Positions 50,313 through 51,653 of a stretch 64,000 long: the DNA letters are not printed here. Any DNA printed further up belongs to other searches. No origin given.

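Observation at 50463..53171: Dehydratase-aminotransferase-GNAT triad consistent with UDP-2,4-diacetamido-2,4,6-trideoxyhexose (pseudaminic-acid/bacillosamine-type) synthesis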

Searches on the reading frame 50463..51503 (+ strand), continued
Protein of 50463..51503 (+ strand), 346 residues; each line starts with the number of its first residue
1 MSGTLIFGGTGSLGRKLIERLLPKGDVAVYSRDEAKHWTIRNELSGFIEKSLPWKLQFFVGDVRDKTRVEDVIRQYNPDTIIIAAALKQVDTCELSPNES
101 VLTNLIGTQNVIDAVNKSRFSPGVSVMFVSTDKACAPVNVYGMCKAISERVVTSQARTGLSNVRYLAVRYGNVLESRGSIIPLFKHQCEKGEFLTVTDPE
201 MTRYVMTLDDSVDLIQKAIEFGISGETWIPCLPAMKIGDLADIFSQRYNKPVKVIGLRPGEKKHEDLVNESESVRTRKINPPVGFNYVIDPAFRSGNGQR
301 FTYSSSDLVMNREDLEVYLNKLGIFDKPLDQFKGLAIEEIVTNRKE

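Call 21: find_encoding_contigs(protein=P0022, flank=10000, max_places=2)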
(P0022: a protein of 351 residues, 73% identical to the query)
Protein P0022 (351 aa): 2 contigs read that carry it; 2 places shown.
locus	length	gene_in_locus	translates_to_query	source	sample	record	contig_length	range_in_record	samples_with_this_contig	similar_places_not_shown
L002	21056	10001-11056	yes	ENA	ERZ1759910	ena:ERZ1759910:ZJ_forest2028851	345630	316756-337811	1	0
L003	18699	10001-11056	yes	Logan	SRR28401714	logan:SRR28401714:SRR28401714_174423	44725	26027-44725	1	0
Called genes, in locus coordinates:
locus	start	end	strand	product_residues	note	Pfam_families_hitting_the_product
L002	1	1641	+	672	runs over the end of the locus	-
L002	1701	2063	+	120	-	PF24963:DUF7768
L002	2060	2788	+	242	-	PF01596:Methyltransf_3 (faint), PF13578:Methyltransf_24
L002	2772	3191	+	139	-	-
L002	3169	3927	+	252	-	PF00535:Glycos_transf_2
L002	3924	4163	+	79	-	PF26761:Acb5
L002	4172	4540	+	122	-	-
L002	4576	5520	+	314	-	PF13439:Glyco_transf_4 (faint)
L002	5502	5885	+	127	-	-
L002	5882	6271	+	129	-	-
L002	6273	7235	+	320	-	PF00534:Glycos_transf_1, PF13692:Glyco_trans_1_4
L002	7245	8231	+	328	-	PF01370:Epimerase, PF04321:RmlD_sub_bind, PF16363:GDP_Man_Dehyd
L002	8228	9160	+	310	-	-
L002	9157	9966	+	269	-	-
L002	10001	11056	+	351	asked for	PF01073:3Beta_HSD, PF01370:Epimerase, PF02719:Polysacc_synt_2, PF04321:RmlD_sub_bind, PF07993:NAD_binding_4 (faint), PF16363:GDP_Man_Dehyd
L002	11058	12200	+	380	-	PF01041:DegT_DnrJ_EryC1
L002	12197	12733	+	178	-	PF13302:Acetyltransf_3, PF13523:Acetyltransf_8 (weak), PF00583:Acetyltransf_1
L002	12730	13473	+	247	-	-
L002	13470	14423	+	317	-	-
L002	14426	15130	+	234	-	PF07068:Gp23 (weak)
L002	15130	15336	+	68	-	-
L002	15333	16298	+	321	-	PF03446:NAD_binding_2 (faint), PF03721:UDPG_MGDP_dh_N, PF00984:UDPG_MGDP_dh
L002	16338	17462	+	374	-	PF01467:CTP_transf_like, PF00293:NUDIX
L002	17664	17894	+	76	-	-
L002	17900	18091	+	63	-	-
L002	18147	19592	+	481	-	PF18127:NAMPT_N, PF04095:NAPRTase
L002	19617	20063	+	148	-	PF00782:DSPc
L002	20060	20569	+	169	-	-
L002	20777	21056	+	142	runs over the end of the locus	-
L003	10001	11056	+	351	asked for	PF01073:3Beta_HSD, PF01370:Epimerase, PF02719:Polysacc_synt_2, PF04321:RmlD_sub_bind, PF07993:NAD_binding_4 (faint), PF16363:GDP_Man_Dehyd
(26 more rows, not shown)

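Call 22: find_encoding_contigs(protein=P0091, flank=10000, max_places=2)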
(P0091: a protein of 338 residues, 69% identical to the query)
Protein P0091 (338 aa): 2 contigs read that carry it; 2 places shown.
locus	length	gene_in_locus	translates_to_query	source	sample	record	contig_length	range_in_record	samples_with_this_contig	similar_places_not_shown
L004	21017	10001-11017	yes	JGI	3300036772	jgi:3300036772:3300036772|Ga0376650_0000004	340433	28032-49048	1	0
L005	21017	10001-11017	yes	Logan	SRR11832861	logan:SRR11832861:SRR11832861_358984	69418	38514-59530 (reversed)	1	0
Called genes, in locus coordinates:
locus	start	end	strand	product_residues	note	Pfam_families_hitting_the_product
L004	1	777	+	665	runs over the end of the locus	-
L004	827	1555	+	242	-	PF01596:Methyltransf_3 (weak), PF13578:Methyltransf_24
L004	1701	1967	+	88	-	-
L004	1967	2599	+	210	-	PF22083:I-HmuI_NUMOD-like (weak)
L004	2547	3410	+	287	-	PF00535:Glycos_transf_2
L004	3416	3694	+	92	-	PF26761:Acb5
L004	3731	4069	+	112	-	-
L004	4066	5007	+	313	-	-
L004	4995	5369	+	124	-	-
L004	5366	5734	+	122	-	-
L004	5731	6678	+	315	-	PF00534:Glycos_transf_1, PF13692:Glyco_trans_1_4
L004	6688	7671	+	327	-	PF01370:Epimerase, PF04321:RmlD_sub_bind, PF16363:GDP_Man_Dehyd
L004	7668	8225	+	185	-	-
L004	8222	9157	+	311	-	PF13692:Glyco_trans_1_4 (weak)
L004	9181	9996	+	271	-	-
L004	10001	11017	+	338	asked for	PF01073:3Beta_HSD, PF01370:Epimerase, PF02719:Polysacc_synt_2, PF04321:RmlD_sub_bind, PF13460:NAD_binding_10, PF16363:GDP_Man_Dehyd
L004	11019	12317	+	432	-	-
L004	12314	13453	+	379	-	PF01041:DegT_DnrJ_EryC1, PF00266:Aminotran_5 (weak)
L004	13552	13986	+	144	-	PF00583:Acetyltransf_1, PF13302:Acetyltransf_3, PF13673:Acetyltransf_10 (weak), PF13508:Acetyltransf_7 (weak)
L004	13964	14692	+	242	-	-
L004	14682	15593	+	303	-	PF13524:Glyco_trans_1_2 (weak)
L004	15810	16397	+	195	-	PF07460:NUMOD3 (weak)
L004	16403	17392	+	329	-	PF03721:UDPG_MGDP_dh_N, PF00984:UDPG_MGDP_dh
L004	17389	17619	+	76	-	-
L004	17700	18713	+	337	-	PF01467:CTP_transf_like, PF00293:NUDIX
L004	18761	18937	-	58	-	-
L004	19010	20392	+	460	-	PF18127:NAMPT_N, PF04095:NAPRTase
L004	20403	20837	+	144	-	PF00782:DSPc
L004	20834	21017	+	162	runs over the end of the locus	-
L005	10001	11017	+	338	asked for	PF01073:3Beta_HSD, PF01370:Epimerase, PF02719:Polysacc_synt_2, PF04321:RmlD_sub_bind, PF13460:NAD_binding_10, PF16363:GDP_Man_Dehyd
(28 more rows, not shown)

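Call 23: find_encoding_contigs(protein=P0054, flank=10000, max_places=2)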
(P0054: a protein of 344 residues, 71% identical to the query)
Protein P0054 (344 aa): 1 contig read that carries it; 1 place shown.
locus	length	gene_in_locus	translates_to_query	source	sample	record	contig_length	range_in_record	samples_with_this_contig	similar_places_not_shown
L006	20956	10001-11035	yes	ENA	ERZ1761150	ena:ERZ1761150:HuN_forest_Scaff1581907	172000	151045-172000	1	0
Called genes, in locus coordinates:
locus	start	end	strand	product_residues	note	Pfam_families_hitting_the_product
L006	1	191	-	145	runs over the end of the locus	-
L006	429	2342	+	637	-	PF00535:Glycos_transf_2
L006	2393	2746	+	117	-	PF24963:DUF7768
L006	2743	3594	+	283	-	-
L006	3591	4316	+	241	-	PF01596:Methyltransf_3 (weak), PF13578:Methyltransf_24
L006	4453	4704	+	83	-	-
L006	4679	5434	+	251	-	PF00535:Glycos_transf_2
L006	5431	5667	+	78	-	PF26761:Acb5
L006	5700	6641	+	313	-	PF13692:Glyco_trans_1_4 (weak)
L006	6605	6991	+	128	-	-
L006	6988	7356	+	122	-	-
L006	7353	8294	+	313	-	PF00534:Glycos_transf_1, PF13692:Glyco_trans_1_4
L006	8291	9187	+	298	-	PF00534:Glycos_transf_1 (weak), PF13692:Glyco_trans_1_4 (weak)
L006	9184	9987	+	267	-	PF00535:Glycos_transf_2 (weak)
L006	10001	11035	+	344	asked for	PF01073:3Beta_HSD, PF01370:Epimerase, PF02719:Polysacc_synt_2, PF04321:RmlD_sub_bind, PF16363:GDP_Man_Dehyd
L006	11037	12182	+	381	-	PF01041:DegT_DnrJ_EryC1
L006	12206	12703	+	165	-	PF00583:Acetyltransf_1, PF13302:Acetyltransf_3, PF13523:Acetyltransf_8 (weak)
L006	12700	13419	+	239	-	-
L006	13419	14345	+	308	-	PF21360:PylC-like_N (weak), PF02655:ATP-grasp_3, PF15632:ATPgrasp_Ter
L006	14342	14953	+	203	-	PF00702:Hydrolase (weak), PF13419:HAD_2, PF13242:Hydrolase_like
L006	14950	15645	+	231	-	-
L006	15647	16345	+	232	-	-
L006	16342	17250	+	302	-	PF13524:Glyco_trans_1_2 (weak)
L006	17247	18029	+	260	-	PF01370:Epimerase, PF04321:RmlD_sub_bind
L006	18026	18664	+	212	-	PF13489:Methyltransf_23 (weak), PF13578:Methyltransf_24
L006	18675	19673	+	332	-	PF03721:UDPG_MGDP_dh_N, PF00984:UDPG_MGDP_dh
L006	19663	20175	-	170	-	-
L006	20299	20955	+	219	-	?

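Call 36: list_cluster_members(proteins=[P0110, P0111, P0009, P0017])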
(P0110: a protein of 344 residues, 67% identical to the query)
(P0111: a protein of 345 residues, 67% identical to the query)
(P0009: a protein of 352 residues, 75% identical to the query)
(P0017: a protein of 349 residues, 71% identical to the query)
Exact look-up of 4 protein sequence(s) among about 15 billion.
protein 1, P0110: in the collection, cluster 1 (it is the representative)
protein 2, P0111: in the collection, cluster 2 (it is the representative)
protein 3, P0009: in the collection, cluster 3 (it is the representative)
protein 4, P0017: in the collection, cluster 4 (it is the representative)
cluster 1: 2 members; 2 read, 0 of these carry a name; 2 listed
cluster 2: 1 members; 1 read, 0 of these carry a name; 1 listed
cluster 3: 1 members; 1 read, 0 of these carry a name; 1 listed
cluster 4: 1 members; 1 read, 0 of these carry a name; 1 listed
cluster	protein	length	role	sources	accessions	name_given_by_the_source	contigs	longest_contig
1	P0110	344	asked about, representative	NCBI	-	-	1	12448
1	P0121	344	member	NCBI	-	-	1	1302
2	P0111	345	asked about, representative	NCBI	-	-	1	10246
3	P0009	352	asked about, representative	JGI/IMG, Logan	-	-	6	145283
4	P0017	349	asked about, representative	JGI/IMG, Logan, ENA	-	-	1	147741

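Call 37: find_related_loci(query=window:50463-51503:+, collection=genome_contigs, flank=8000)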
Query window:50463-51503:+ (346 aa) in genome_contigs; peptide patterns used: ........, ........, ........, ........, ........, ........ (x = any residue, [..] = any of these).
73 stretches matched a pattern; 26 encode a relative of the query (tblastn E <= 1e-3); 26 distinct loci.
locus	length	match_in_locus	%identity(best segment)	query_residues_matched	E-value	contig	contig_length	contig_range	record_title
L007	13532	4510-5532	62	1-345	6e-137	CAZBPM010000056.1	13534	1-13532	MAG TPA_asm: uncultured Hyphomicrobium sp. isolate SRP062349_co3_110 genome assembly, contig: NODE_2181_length_13534_cov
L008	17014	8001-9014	61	5-346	4e-134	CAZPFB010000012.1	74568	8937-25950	MAG TPA_asm: uncultured Leptospiraceae bacterium isolate SRP323723_co1_118 genome assembly, contig: NODE_309_length_7456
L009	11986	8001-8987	55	5-340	3e-118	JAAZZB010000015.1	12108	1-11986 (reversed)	MAG: Verrucomicrobiia bacterium isolate bin84o c_000001680008, whole genome shotgun sequence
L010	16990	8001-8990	56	5-341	6e-115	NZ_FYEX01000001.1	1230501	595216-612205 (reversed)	Polynucleobacter victoriensis strain MWH-VicM1, whole genome shotgun sequence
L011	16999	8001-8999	54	5-344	1e-111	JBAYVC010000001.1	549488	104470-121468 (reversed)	MAG: Pseudobdellovibrionaceae bacterium isolate SO_2016_LW3_50 scaffold00004_LW162_2016, whole genome shotgun sequence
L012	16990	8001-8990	52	5-342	1e-111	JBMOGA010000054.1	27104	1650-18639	MAG: Hyphomicrobiaceae bacterium isolate Deming_bin.275 contig4039, whole genome shotgun sequence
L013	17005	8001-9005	53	5-346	3e-111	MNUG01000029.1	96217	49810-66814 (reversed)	MAG: Alphaproteobacteria bacterium CG1_02_46_17 cg1_0.2_scaffold_73_c, whole genome shotgun sequence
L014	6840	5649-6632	51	5-340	1e-110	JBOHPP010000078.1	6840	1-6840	MAG: Candidatus Rokuibacteriota bacterium isolate M3-S_metawrap_bin.167 k127_508547, whole genome shotgun sequence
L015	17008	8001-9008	54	5-346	1e-109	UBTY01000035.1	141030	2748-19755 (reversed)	Rhizobiales bacterium isolate AFS038290 genome assembly, contig: contig_35, whole genome shotgun sequence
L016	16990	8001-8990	52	5-342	6e-108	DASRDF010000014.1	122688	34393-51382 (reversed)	MAG TPA_asm: Pseudolabrys sp. isolate SMAG_U9973 k141_348454, whole genome shotgun sequence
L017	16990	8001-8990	51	5-342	1e-107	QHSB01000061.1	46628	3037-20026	MAG: Candidatus Rokuibacteriota bacterium isolate AR40 14_0903_16_30cm_scaffold_2636_curated, whole genome shotgun seque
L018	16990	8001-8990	52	5-342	4e-107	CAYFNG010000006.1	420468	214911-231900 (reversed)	MAG TPA_asm: uncultured Sneathiellales bacterium isolate ERP019367_co1_69 genome assembly, contig: NODE_27_length_420468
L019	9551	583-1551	40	5-325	9e-76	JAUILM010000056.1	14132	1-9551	MAG: Bacteroidia bacterium isolate Co_bin.46 NODE_23949_length_14132_cov_1.201642, whole genome shotgun sequence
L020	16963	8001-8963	42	5-329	8e-75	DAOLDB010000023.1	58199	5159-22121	MAG TPA_asm: Saprospiraceae bacterium isolate AMR_MDS_0143 NODE_117_length_58199_cov_6.952446, whole genome shotgun sequ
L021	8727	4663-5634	41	5-326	1e-73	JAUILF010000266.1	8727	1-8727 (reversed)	MAG: Bacteroidia bacterium isolate Co_bin.39 NODE_45277_length_8727_cov_0.910930, whole genome shotgun sequence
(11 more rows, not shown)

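Call 41: search_protein_families(library=ncbifam, proteins=[L010:1344-2405:+, L010:2443-3456:+, L010:3456-4010:+, L010:4069-5517:+, L010:5514-6878:+, L010:6875-7888:+, L010:10913-11953:+, L010:13808-14848:+, L010:15383-16276:+, L010:16273-16824:+], max_evalue=0.00001)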
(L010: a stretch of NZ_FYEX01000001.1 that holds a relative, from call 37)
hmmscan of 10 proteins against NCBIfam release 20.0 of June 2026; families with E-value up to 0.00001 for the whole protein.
L010:1344-2405:+ (353 aa): 17 families
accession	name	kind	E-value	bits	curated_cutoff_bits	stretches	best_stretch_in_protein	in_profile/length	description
NF007490.0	PRK10084.1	subfamily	1.5e-159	530.8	649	1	2-351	3-357/361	dTDP-glucose 4,6-dehydratase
TIGR01181.1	dTDP_gluc_dehyt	equivalog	3.7e-150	499.4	365.1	1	2-336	2-319/321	dTDP-glucose 4,6-dehydratase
NF007582.0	PRK10217.1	equivalog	1.9e-147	491.1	698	1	2-344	4-347/355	dTDP-glucose 4,6-dehydratase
TIGR04180.1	EDH_00030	hypoth_equivalog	1.7e-34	119.3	475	1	2-270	1-257/297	NAD-dependent 4,6-dehydratase LegB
TIGR01179.1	galE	equivalog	8.1e-34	116.9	262.3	1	1-332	1-329/332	UDP-glucose 4-epimerase GalE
TIGR02622.1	CDP_4_6_dhtase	equivalog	1.7e-25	89.9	278.45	1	2-333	7-335/352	CDP-glucose 4,6-dehydratase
NF007956.0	PRK10675.1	subfamily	3.8e-21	75.6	394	1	2-328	3-329/338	UDP-glucose 4-epimerase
TIGR01472.1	gmd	equivalog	6.8e-17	61.7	415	1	51-243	55-243/342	GDP-mannose 4,6-dehydratase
NF011728.1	PRK15181.1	equivalog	1.6e-16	60.3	760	1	3-332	19-341/348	Vi polysaccharide biosynthesis UDP-N-acetylglucosaminuronic acid C-4 epimerase TviC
TIGR02197.1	heptose_epim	equivalog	2.4e-16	59.8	274.6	1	2-330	1-315/316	ADP-glyceromanno-heptose 6-epimerase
NF047922.1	GDPFucSynFcl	equivalog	1.5e-11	44.3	500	1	155-333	130-306/308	GDP-L-fucose synthase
NF043036.1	ErythonDh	equivalog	4.8e-10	39.1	325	1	2-172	3-162/321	D-erythronate dehydrogenase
TIGR03466.1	HpnA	hypoth_equivalog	7.9e-09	34.8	367.65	1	2-254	3-232/327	hopanoid-associated sugar epimerase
NF041015.1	UDPsulfquin_syn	equivalog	4.5e-08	32.5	575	0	206-324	245-359/384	UDP-sulfoquinovose synthase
TIGR03589.1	PseB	equivalog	1.6e-06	27.3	407.75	1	2-110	7-111/324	UDP-N-acetylglucosamine 4,6-dehydratase (inverting)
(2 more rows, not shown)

L010:2443-3456:+ (337 aa): 3 families
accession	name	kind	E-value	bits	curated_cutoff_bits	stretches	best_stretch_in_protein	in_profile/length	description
TIGR01214.1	rmlD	equivalog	1.1e-75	254.4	224.05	1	15-322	2-284/285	dTDP-4-dehydrorhamnose reductase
NF007440.0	PRK09987.1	equivalog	9.7e-60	202.4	308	1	15-322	3-292/299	dTDP-4-dehydrorhamnose reductase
TIGR01179.1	galE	equivalog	9.1e-06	24.7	262.3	0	45-155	52-159/332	UDP-glucose 4-epimerase GalE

L010:3456-4010:+ (184 aa): 1 family
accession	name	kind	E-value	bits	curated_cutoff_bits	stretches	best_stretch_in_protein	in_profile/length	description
TIGR01221.1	rmlC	equivalog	8.7e-82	273.2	155.75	1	5-179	2-174/176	dTDP-4-dehydrorhamnose 3,5-epimerase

L010:4069-5517:+ (482 aa): 4 families
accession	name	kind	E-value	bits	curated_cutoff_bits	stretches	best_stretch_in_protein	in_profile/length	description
TIGR01479.1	GMP_PMI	equivalog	3.9e-181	602.9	372.95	1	7-479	1-467/467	mannose-1-phosphate guanylyltransferase/mannose-6-phosphate isomerase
NF012004.0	PRK15460.1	equivalog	9.4e-153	509.3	859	1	5-480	4-478/478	mannose-1-phosphate guanyltransferase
TIGR03992.1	Arch_glmU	subfamily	9.9e-08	31.2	292.1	1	8-211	2-176/393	bifunctional sugar-1-phosphate nucleotidylyltransferase/acetyltransferase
NF041173.1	Sug_nt_acttase_Thmprot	equivalog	4.7e-06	25.8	600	0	8-102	2-91/405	bifunctional sugar-1-phosphate nucleotidylyltransferase/acetyltransferase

L010:5514-6878:+ (454 aa): 7 families
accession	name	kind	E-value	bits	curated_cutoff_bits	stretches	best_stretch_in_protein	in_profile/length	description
NF047673.2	TeichurnBiosyTuaD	equivalog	4.6e-146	487.4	700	1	2-452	3-432/439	UDP-glucose 6-dehydrogenase TuaD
TIGR03026.1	NDP-sugDHase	subfamily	3.7e-133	444.3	189.8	1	1-432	1-413/413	nucleotide sugar dehydrogenase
NF041297.1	UDPGDh_AglM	equivalog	7.4e-107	357.9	670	1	1-440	1-423/429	UDP-glucose 6-dehydrogenase AglM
NF040825.1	UDPMaNacDH_Arch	equivalog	8.9e-48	163.2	750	1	1-363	1-351/418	UDP-N-acetyl-D-mannosamine dehydrogenase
NF008286.0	PRK11064.1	equivalog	1.3e-41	142.6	459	1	2-422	5-411/420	UDP-N-acetyl-D-mannosamine dehydrogenase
NF011631.0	PRK15057.1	equivalog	3.5e-41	141.6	757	1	1-368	1-343/388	UDP-glucose 6-dehydrogenase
NF011729.0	PRK15182.1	equivalog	1.1e-15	57.4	592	1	2-364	8-358/425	Vi polysaccharide biosynthesis UDP-N-acetylglucosamine C-6 dehydrogenase TviB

L010:6875-7888:+ (337 aa): 22 families
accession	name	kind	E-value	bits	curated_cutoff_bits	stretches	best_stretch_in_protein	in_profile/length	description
TIGR01179.1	galE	equivalog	2e-40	138.6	262.3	1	5-333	1-328/332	UDP-glucose 4-epimerase GalE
TIGR01181.1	dTDP_gluc_dehyt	equivalog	1.5e-38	132.7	365.1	1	5-333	1-314/321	dTDP-glucose 4,6-dehydratase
NF011728.1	PRK15181.1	equivalog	3e-38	131.7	760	1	5-331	17-338/348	Vi polysaccharide biosynthesis UDP-N-acetylglucosaminuronic acid C-4 epimerase TviC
TIGR04180.1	EDH_00030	hypoth_equivalog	6.7e-33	114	475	1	6-237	1-227/297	NAD-dependent 4,6-dehydratase LegB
TIGR02197.1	heptose_epim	equivalog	3e-28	98.9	274.6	1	6-331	1-314/316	ADP-glyceromanno-heptose 6-epimerase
NF007956.0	PRK10675.1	subfamily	1.4e-27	96.7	394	1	5-308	2-307/338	UDP-glucose 4-epimerase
NF007582.0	PRK10217.1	equivalog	2.4e-25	89.4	698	1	3-230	1-235/355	dTDP-glucose 4,6-dehydratase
NF007490.0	PRK10084.1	subfamily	8e-25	87.6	649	1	5-230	2-242/361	dTDP-glucose 4,6-dehydratase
TIGR02622.1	CDP_4_6_dhtase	equivalog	2.3e-22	79.6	278.45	1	5-173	6-172/352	CDP-glucose 4,6-dehydratase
NF042423.1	oxyalk_red_Shew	equivalog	1.4e-19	70.4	580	1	3-232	8-218/331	2-alkyl-3-oxoalkanoate reductase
NF042422.1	oxyalk_red_OleD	equivalog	3e-18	66.3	580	1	5-246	2-228/329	2-alkyl-3-oxoalkanoate reductase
NF008872.0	PRK11908.1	equivalog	1.1e-15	57.5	294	1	3-265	1-266/349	bifunctional UDP-4-keto-pentose/UDP-xylose synthase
NF043036.1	ErythonDh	equivalog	1.5e-15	57.2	325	1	5-204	2-198/321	D-erythronate dehydrogenase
NF041015.1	UDPsulfquin_syn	equivalog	2.9e-14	52.8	575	1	5-114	2-127/384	UDP-sulfoquinovose synthase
TIGR01214.1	rmlD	equivalog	4.6e-12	45.6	224.05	1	5-235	1-197/285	dTDP-4-dehydrorhamnose reductase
TIGR03589.1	PseB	equivalog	1.7e-08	33.8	407.75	1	5-207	6-187/324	UDP-N-acetylglucosamine 4,6-dehydratase (inverting)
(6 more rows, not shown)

L010:10913-11953:+ (346 aa): 0 families

L010:13808-14848:+ (346 aa): 1 family
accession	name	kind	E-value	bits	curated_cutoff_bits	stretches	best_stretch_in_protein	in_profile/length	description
TIGR02195.1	heptsyl_trn_II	equivalog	2.1e-09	37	134.6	1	232-334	236-338/339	lipopolysaccharide heptosyltransferase II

L010:15383-16276:+ (297 aa): 0 families

L010:16273-16824:+ (183 aa): 26 families (the best 25 are shown)
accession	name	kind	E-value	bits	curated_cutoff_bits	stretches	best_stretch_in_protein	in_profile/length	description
NF007797.0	PRK10502.1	subfamily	1.7e-24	86.4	192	1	21-167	35-180/183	WcaF family extracellular polysaccharide biosynthesis acetyltransferase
TIGR03308.1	phn_thr-fam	hypoth_equivalog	6.4e-19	68.6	201.65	1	95-182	91-179/204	phosphonate metabolim protein, transferase hexapeptide repeat family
TIGR04008.1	WcaF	equivalog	1e-18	67.9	326.3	1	30-166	43-178/180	colanic acid biosynthesis acetyltransferase WcaF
NF000490.1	chloram_CatB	equivalog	3.6e-18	65.7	350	1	55-167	52-165/210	type B chloramphenicol O-acetyltransferase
NF038307.1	EPS_acetyl_HpsU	equivalog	1.2e-17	64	305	1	13-162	28-174/178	hormogonium polysaccharide biosynthesis acetyltransferase HpsU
NF058585.1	HptprglPActTf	PfamEq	2.9e-16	59.5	300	1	110-166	104-160/172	heptaprenylglyceryl phosphate O-acetyltransferase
NF000311.1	Vat_ABCDEFH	equivalog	4e-16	59.2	300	1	112-182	110-178/201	Vat family streptogramin A O-acetyltransferase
TIGR03532.1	DapD_Ac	equivalog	1.5e-15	57.5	231.75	1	109-165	157-213/231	2,3,4,5-tetrahydropyridine-2,6-dicarboxylate N-acetyltransferase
NF033468.1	stregram_VatI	exception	2.2e-15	57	415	1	66-169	66-169/208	streptogramin A O-acetyltransferase Vat(I)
NF007240.0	PRK09677.1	equivalog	1e-14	54.5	243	1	110-165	128-183/192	putative lipopolysaccharide biosynthesis O-acetyl transferase WbbJ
NF000504.1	stregram_VatH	exception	1.8e-14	54.1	475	1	62-182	67-185/216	streptogramin A O-acetyltransferase Vat(H)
NF000097.1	stregram_VatC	exception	1.6e-13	51.1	425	1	110-167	116-173/212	streptogramin A O-acetyltransferase Vat(C)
NF000101.1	stregram_VatA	exception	4.1e-13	49.5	450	1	64-166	70-172/219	streptogramin A O-acetyltransferase Vat(A)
TIGR03570.1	NeuD_NnaD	subfamily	1.5e-12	47.5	160.8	1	61-160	101-201/202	NeuD/PglB/VioB family sugar acetyltransferase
NF000111.1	stregram_VatD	exception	3.2e-12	46.7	400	1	112-182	113-181/209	streptogramin A O-acetyltransferase Vat(D)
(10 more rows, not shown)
